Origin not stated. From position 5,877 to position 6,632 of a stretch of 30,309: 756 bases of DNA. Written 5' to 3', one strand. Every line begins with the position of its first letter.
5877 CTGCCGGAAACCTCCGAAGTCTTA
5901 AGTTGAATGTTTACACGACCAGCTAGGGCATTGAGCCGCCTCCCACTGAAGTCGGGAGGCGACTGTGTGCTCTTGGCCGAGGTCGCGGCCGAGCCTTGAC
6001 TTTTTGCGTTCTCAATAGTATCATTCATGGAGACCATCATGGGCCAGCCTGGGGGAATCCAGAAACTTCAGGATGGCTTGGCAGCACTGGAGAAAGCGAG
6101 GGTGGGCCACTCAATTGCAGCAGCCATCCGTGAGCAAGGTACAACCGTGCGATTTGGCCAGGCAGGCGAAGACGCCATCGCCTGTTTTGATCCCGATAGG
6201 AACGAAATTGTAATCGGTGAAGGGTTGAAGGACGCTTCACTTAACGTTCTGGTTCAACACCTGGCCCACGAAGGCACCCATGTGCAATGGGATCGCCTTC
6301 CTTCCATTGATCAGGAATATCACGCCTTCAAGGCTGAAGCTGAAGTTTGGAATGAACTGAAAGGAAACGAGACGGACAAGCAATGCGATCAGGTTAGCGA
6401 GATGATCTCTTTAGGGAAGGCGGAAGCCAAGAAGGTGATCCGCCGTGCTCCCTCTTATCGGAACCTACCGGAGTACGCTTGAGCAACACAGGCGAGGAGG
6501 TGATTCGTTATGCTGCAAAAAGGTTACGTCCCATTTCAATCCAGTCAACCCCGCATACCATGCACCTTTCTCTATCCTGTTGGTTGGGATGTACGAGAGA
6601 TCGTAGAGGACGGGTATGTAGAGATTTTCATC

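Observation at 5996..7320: Self-contained zincin / PsbP-DcrB-like / WXG100-like cassette inside the acs cluster: candidate orphan type VII-like effector module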

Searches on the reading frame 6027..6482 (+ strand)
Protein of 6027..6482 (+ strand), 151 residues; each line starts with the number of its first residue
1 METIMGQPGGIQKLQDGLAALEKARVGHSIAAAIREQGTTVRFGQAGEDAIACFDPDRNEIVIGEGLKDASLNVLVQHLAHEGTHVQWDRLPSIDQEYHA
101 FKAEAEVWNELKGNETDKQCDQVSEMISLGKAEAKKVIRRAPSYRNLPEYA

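Call 4: search_protein_families(library=pfam, proteins=[window:6027-6482:+], max_evalue=1)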
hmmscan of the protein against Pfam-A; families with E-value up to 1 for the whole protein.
window:6027-6482:+ (151 aa): 3 families
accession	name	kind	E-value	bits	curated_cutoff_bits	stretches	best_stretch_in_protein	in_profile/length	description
PF20573.4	DUF6782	-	3e-05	23.8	27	1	12-87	29-102/241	Putative metallopeptidase family (DUF6782)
PF10544.15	T5orf172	-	0.05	14.5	20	1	85-140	41-99/101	T5orf172 domain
PF17291.7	M60-like_N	-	0.21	12.1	23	1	62-114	35-87/106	N-terminal domain of M60-like peptidases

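Call 5: search_protein_families(library=ncbifam, proteins=[window:6027-6482:+], max_evalue=1)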
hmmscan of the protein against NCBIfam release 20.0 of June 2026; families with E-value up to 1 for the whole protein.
window:6027-6482:+ (151 aa): 1 family
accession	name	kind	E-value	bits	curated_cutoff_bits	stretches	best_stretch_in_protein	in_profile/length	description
NF047391.1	SA0570_fam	equivalog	0.018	14.9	125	1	11-42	34-65/167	SA0570 family protein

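Call 6: search_protein_families(library=padloc, proteins=[window:6027-6482:+], max_evalue=1)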
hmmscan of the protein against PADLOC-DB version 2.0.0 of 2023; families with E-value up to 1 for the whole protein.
window:6027-6482:+ (151 aa): 0 families

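Call 21: find_homologous_proteins(query=window:6027-6482:+, max_evalue=0.001)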
Query window:6027-6482:+ (151 aa): 80 proteins with E <= 0.001 among 199 candidates.
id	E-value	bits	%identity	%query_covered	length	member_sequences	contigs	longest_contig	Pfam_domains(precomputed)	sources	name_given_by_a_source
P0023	7.1e-95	333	100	100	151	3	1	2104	-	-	-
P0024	2.6e-73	263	80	100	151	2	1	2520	-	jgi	jgi:hypothetical protein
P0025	2.7e-66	240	78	97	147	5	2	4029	-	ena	-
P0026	9.2e-65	235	75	97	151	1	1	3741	-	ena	-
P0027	1.2e-64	234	74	97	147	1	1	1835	-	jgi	-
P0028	1.4e-62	228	75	97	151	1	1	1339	-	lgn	-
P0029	3.0e-62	227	73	100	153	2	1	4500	-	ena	-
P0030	3.5e-61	223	72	100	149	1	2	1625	-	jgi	jgi:hypothetical protein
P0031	3.7e-61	223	71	97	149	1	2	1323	-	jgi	jgi:hypothetical protein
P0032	7.3e-61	222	72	97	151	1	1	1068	-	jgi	-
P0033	9.5e-61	222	74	96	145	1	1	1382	-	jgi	jgi:hypothetical protein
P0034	9.6e-61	222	73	97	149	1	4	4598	-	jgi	jgi:hypothetical protein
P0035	2.1e-60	221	73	97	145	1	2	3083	-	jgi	-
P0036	2.6e-60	220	73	97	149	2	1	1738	-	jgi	jgi:non-ribosomal peptide synthetase component F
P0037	6.2e-60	219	72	97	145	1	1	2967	-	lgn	-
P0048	5.7e-56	206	70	97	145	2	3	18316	-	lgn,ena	-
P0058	1.2e-52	196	65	93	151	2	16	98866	-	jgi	jgi:hypothetical protein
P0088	7.0e-38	148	51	98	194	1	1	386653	-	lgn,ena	-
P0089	9.8e-38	147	54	94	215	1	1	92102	-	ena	-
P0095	2.2e-34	136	51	99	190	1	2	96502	-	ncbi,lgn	-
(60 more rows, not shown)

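Call 22: find_encoding_contigs(protein=P0058, flank=9000, max_places=4)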
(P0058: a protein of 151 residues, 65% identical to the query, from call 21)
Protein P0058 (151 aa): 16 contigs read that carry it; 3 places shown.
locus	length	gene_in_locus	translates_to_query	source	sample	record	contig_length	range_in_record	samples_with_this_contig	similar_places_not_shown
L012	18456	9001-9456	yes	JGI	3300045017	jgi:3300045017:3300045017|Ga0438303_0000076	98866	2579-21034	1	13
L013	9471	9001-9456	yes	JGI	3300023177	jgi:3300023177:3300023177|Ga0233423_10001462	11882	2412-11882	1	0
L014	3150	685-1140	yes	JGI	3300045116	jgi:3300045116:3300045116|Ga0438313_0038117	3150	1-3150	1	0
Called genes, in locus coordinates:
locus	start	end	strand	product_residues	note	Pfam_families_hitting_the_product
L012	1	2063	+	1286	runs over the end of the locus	PF18537:CODH_A_N, PF03598:CdhC, PF19436:ACS_CODH_B_C, PF14890:Intein_splicing (weak), PF14528:LAGLIDADG_3, PF19436:ACS_CODH_B_C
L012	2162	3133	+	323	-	PF03599:CdhD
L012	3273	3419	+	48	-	PF04255:DUF433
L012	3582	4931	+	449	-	PF04060:FeS, PF03599:CdhD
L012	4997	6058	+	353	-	PF20434:BD-FAE (faint), PF05448:AXE1 (weak)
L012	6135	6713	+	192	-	PF01569:PAP2, PF14378:PAP2_3 (weak)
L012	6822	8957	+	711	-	PF02366:PMT (weak), PF13231:PMT_2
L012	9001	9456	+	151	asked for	-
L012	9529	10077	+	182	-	-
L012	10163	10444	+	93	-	-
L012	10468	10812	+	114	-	-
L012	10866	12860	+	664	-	PF00111:Fer2, PF17650:RACo_linker, PF17651:Raco_middle, PF14574:RACo_C_ter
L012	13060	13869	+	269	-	PF00809:Pterin_bind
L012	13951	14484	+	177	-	PF00994:MoCF_biosynth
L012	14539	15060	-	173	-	PF01871:AMMECR1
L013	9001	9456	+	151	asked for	-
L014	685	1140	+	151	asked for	-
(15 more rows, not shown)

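Call 23: find_encoding_contigs(protein=P0048, flank=9000, max_places=3)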
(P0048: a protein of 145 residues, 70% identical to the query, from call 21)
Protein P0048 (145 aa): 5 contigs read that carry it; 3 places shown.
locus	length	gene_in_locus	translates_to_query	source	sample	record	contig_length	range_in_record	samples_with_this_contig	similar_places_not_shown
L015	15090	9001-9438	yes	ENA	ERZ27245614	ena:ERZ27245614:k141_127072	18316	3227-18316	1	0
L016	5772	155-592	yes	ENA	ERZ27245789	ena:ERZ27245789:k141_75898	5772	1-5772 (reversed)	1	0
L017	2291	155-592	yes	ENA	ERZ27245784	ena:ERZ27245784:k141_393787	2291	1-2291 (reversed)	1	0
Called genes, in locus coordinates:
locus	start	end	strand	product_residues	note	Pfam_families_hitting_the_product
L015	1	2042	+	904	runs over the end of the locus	PF18537:CODH_A_N, PF14890:Intein_splicing (faint), PF03598:CdhC, PF19436:ACS_CODH_B_C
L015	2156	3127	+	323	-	PF03599:CdhD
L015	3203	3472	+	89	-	PF04365:BrnT_toxin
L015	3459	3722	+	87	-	PF12441:CopG_antitoxin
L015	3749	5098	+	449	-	PF04060:FeS, PF03599:CdhD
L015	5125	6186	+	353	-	PF20434:BD-FAE (faint), PF05448:AXE1 (weak)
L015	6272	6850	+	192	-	PF01569:PAP2, PF14378:PAP2_3 (weak)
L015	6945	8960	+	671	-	PF02366:PMT (weak), PF13231:PMT_2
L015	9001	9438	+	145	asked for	-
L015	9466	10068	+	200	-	-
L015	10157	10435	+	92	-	-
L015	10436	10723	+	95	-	-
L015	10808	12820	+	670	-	PF00111:Fer2, PF17650:RACo_linker, PF17651:Raco_middle, PF14574:RACo_C_ter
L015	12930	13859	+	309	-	PF00809:Pterin_bind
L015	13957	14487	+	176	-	PF00994:MoCF_biosynth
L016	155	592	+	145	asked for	-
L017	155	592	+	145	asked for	-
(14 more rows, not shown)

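Call 24: find_encoding_contigs(protein=P0088, flank=9000, max_places=2)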
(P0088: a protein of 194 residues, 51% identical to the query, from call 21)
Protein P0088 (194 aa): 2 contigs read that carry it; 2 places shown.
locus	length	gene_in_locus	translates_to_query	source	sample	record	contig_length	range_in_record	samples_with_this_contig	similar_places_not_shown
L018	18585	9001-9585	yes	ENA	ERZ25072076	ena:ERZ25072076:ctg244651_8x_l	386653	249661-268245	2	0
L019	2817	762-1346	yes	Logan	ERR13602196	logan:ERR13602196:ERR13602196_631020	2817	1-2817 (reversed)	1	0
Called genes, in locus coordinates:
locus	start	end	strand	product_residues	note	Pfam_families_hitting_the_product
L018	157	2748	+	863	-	PF13385:Laminin_G_3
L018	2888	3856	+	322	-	-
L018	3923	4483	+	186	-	-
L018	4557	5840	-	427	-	PF13546:DDE_5, PF01609:DDE_Tnp_1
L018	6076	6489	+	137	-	PF00355:Rieske, PF13806:Rieske_2 (faint), PF22543:Rieske_4 (weak)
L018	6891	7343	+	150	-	PF01011:PQQ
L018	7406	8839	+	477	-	PF01011:PQQ, PF13360:PQQ_2 (faint)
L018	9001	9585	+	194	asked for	-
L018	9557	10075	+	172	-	-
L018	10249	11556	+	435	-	PF07715:Plug, PF00593:TonB_dep_Rec_b-barrel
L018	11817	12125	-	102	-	PF01609:DDE_Tnp_1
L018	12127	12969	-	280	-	PF13808:DDE_Tnp_1_assoc, PF01609:DDE_Tnp_1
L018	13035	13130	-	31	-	-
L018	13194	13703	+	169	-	PF00593:TonB_dep_Rec_b-barrel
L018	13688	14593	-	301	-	-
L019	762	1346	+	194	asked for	-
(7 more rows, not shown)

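Call 33: find_encoding_contigs(protein=P0095, flank=9000, max_places=2)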
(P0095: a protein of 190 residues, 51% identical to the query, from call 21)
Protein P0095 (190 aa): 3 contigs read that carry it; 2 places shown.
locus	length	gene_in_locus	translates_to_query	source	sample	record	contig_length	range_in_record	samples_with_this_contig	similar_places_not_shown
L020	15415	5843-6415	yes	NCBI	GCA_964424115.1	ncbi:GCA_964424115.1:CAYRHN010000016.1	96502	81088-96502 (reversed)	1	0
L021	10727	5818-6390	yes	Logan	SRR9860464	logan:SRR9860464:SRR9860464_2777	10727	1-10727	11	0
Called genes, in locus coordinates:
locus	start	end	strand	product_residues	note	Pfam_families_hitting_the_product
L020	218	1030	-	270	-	-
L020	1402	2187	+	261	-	-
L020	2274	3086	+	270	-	-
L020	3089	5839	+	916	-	PF01935:DUF87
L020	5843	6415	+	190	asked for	-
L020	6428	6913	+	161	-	-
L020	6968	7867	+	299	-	PF14903:WG_beta_rep (faint)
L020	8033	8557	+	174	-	-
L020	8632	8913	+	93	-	-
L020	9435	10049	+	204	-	PF00440:TetR_N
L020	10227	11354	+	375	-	PF12679:ABC2_membrane_2, PF12698:ABC2_membrane_3, PF12730:ABC2_membrane_4 (weak), PF01061:ABC2_membrane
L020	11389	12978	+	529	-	-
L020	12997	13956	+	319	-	PF00005:ABC_tran, PF13304:AAA_21 (weak)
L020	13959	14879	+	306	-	PF00005:ABC_tran, PF13304:AAA_21 (weak)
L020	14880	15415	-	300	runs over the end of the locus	PF10882:bPH_5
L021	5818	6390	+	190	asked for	-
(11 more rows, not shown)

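Call 34: find_encoding_contigs(protein=P0089, flank=9000, max_places=2)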
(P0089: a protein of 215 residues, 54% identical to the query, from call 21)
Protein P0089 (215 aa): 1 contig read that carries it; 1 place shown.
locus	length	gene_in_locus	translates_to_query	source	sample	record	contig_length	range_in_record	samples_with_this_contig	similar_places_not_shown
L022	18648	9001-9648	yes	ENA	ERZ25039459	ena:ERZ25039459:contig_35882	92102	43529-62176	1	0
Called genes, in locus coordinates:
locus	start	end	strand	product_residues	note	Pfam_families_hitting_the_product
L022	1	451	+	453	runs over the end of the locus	PF01979:Amidohydro_1, PF07969:Amidohydro_3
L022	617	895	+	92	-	-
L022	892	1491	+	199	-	-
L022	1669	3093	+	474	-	PF13231:PMT_2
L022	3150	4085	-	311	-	PF13558:SbcC_Walker_B (weak)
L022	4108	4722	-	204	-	PF04423:Rad50_zn_hook (weak)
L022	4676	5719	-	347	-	PF02463:SMC_N (weak), PF13476:AAA_23, PF13555:AAA_29 (faint)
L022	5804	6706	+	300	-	-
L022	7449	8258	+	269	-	PF01433:Peptidase_M1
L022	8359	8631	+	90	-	-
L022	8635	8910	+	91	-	-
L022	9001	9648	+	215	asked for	-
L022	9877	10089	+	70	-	-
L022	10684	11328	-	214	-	-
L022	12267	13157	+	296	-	-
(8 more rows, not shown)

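Call 37: search_protein_families(library=pfam, proteins=[L020:6428-6913:+], max_evalue=1)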
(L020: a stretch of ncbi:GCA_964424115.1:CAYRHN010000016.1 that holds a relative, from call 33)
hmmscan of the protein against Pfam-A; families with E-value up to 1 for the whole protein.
L020:6428-6913:+ (161 aa): 0 families

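Call 40: predict_structure(alignment_id=A2)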
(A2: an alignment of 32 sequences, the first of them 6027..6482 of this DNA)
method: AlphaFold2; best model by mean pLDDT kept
length: 151 residues; sequences in the alignment: 32
mean_pLDDT: 94.1   pTM: 0.89
mean pLDDT of the five models: 94.1, 93.8, 93.6, 93.5, 93.1
residues with pLDDT >= 90: 133; 70-90: 16; 50-70: 2; < 50: 0
segments of 3 or more residues with pLDDT < 50: none
pLDDT, mean of each block of 10 residues (from residue 1): 71 96 98 97 87 94 94 98 96 96 98 97 98 97 94 86
secondary structure, 60 per line:
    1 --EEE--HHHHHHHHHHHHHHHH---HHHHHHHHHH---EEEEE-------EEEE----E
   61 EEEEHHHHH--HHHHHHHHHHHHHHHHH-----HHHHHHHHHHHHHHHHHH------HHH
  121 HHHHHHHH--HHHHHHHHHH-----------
elements in order: E3-5 H8-23 H27-36 E40-44 E52-55 E60-64 H65-69 H72-88 H94-111 H118-128 H131-140

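Call 43: fold_search(model_id=the predicted structure, library=pdb)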
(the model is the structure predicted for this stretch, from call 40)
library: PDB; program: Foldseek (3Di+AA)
matches with E <= 10: 193; with E <= 0.001: 0
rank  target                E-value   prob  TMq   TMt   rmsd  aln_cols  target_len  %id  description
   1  4qhj_A                1.3e-02  1.00  0.45  0.59   6.8       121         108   14  Crystal structure of Methanocaldococcus jannaschii selecase mutant I100F+H107F (released 2014-07-16)
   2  4jix_B                1.9e-02  0.99  0.37  0.50   8.2       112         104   15  Crystal structure of the metallopeptidase zymogen of Methanocaldococcus jannaschii jannalysin (released 2013-06-12)
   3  4jiu                  3.5e-02  0.99  0.41  0.55   6.3       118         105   11  Crystal structure of the metallopeptidase zymogen of Pyrococcus abyssi abylysin (released 2013-06-12)
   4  4qhi_C                4.1e-02  1.00  0.44  0.60   3.2        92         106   15  Crystal structure of Methanocaldococcus jannaschii selecase mutant R36W (released 2014-07-16)
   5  4qhi_A                4.1e-02  1.00  0.44  0.59   3.2        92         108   14  Crystal structure of Methanocaldococcus jannaschii selecase mutant R36W (released 2014-07-16)
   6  4jix_A                5.2e-02  0.98  0.41  0.53   6.8       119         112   13  Crystal structure of the metallopeptidase zymogen of Methanocaldococcus jannaschii jannalysin (released 2013-06-12)
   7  4qhf                  5.8e-02  0.99  0.48  0.62   5.9       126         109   15  Crystal structure of Methanocaldococcus jannaschii monomeric selecase (released 2014-07-16)
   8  1eb6                  1.6e-01  0.97  0.49  0.43   4.6       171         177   13  Deuterolysin from Aspergillus oryzae (released 2001-11-23)
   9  3cia_D                1.8e-01  0.72  0.42  0.14   6.2       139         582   14  Crystal structure of cold-aminopeptidase from Colwellia psychrerythraea (released 2008-07-01)
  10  6zxk_J                1.8e-01  0.38  0.36  0.11  12.5       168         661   12  Fully-loaded anthrax lethal toxin in its heptameric pre-pore state and PA7LF(2+1B) arrangement (released 2020-09-02)
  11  3cia_A                2.2e-01  0.80  0.43  0.14   5.2       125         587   12  Crystal structure of cold-aminopeptidase from Colwellia psychrerythraea (released 2008-07-01)
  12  4pkw                  2.5e-01  0.47  0.41  0.17   8.0       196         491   10  Anthrax toxin lethal factor with bound small molecule inhibitor GM6001 (released 2014-11-12)
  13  5ni2                  3.5e-01  0.75  0.43  0.13   5.5       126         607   14  Crystal structure of human LTA4H mutant E271A in complex with LTA4 (crystal form I) (released 2017-08-23)
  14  4pkt                  4.1e-01  0.30  0.38  0.16   9.0       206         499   11  Anthrax toxin lethal factor with bound small molecule inhibitor 13 (released 2014-11-12)
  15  1h19                  4.9e-01  0.66  0.42  0.12   5.3       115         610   14  STRUCTURE OF [E271Q]LEUKOTRIENE A4 HYDROLASE (released 2002-08-08)
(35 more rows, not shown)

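Call 62: find_related_loci(query=A2, collection=genome_contigs, flank=10000)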
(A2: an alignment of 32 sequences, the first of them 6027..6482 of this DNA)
Query A2 (151 aa) in genome_contigs; peptide patterns used: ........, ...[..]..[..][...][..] (x = any residue, [..] = any of these).
71 stretches matched a pattern; 26 encode a relative of the query (tblastn E <= 1e-3); 26 distinct loci.
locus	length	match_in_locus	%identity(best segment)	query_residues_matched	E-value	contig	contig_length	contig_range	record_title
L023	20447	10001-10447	67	3-151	2e-64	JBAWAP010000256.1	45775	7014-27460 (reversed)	MAG: Anaerolineae bacterium isolate MFD04381_ilm_asm_bin11 k127_124099, whole genome shotgun sequence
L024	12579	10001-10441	63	3-151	2e-58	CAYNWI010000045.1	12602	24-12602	MAG TPA_asm: uncultured Anaerolineae bacterium isolate binchicken_co196_404 genome assembly, contig: NODE_6499_length_12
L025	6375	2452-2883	68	6-151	3e-57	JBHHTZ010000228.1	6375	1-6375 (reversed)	MAG: Anaerolineae bacterium isolate S.6.sp3_bin.4 NODE_2370_length_6375_cov_5.186867, whole genome shotgun sequence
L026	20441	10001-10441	63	3-151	1e-56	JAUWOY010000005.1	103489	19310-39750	MAG: Chloroflexota bacterium isolate CSMAG_2462 CSMAG_2462_k141_435660_length_103489_cov_17.9928, whole genome shotgun s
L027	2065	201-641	57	4-151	2e-53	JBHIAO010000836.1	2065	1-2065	MAG: Anaerolineae bacterium isolate K_2_bin.73 NODE_47338_length_2065_cov_6.713433, whole genome shotgun sequence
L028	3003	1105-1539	55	6-151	4e-52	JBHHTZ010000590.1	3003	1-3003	MAG: Anaerolineae bacterium isolate S.6.sp3_bin.4 NODE_8342_length_3003_cov_5.539688, whole genome shotgun sequence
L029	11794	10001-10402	63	14-149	7e-51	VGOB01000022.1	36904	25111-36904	MAG: Chloroflexi bacterium isolate K_DeepCast_250m_m1_199 K_DeepCast_250m_m1_199_Ga0194125_10001726, whole genome shotgu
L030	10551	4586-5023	57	3-150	1e-50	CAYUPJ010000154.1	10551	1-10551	MAG TPA_asm: uncultured Anaerolineae bacterium isolate binchicken_co91_444 genome assembly, contig: NODE_8011_length_105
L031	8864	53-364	75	52-151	9e-50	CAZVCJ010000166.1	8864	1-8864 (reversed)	MAG TPA_asm: uncultured Anaerolineae bacterium isolate SRP178699_co1_610 genome assembly, contig: NODE_11120_length_8864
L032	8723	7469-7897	57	4-148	2e-49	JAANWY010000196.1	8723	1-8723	MAG: Anaerolineales bacterium isolate SuakinDeep_MAG45_1 MAG451_196, whole genome shotgun sequence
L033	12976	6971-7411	55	4-151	9e-50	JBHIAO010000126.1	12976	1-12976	MAG: Anaerolineae bacterium isolate K_2_bin.73 NODE_2533_length_12976_cov_10.842195, whole genome shotgun sequence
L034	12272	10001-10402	60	14-149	2e-49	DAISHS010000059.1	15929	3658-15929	MAG TPA_asm: Chloroflexota bacterium isolate CTOTU1896 NODE_281_length_15929_cov_6.402293, whole genome shotgun sequence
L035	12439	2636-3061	57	6-150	1e-45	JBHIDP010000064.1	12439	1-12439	MAG: Anaerolineae bacterium isolate b3.sp3_bin.44 NODE_1587_length_12439_cov_18.921915, whole genome shotgun sequence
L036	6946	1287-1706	56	8-149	3e-45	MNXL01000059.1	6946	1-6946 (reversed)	MAG: Anaerolineae bacterium CG2_30_64_16 cg2_3.0_scaffold_11636_c, whole genome shotgun sequence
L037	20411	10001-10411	56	12-150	4e-46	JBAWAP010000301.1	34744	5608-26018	MAG: Anaerolineae bacterium isolate MFD04381_ilm_asm_bin11 k127_146925, whole genome shotgun sequence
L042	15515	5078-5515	46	5-150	9e-39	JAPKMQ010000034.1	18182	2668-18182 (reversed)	MAG: Longilinea sp. isolate MO16 NODE_34_length_18182_cov_1.598730:GC=0.587, whole genome shotgun sequence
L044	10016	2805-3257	46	8-140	3e-34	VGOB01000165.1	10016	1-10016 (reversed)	MAG: Chloroflexi bacterium isolate K_DeepCast_250m_m1_199 K_DeepCast_250m_m1_199_Ga0194125_10014603, whole genome shotgu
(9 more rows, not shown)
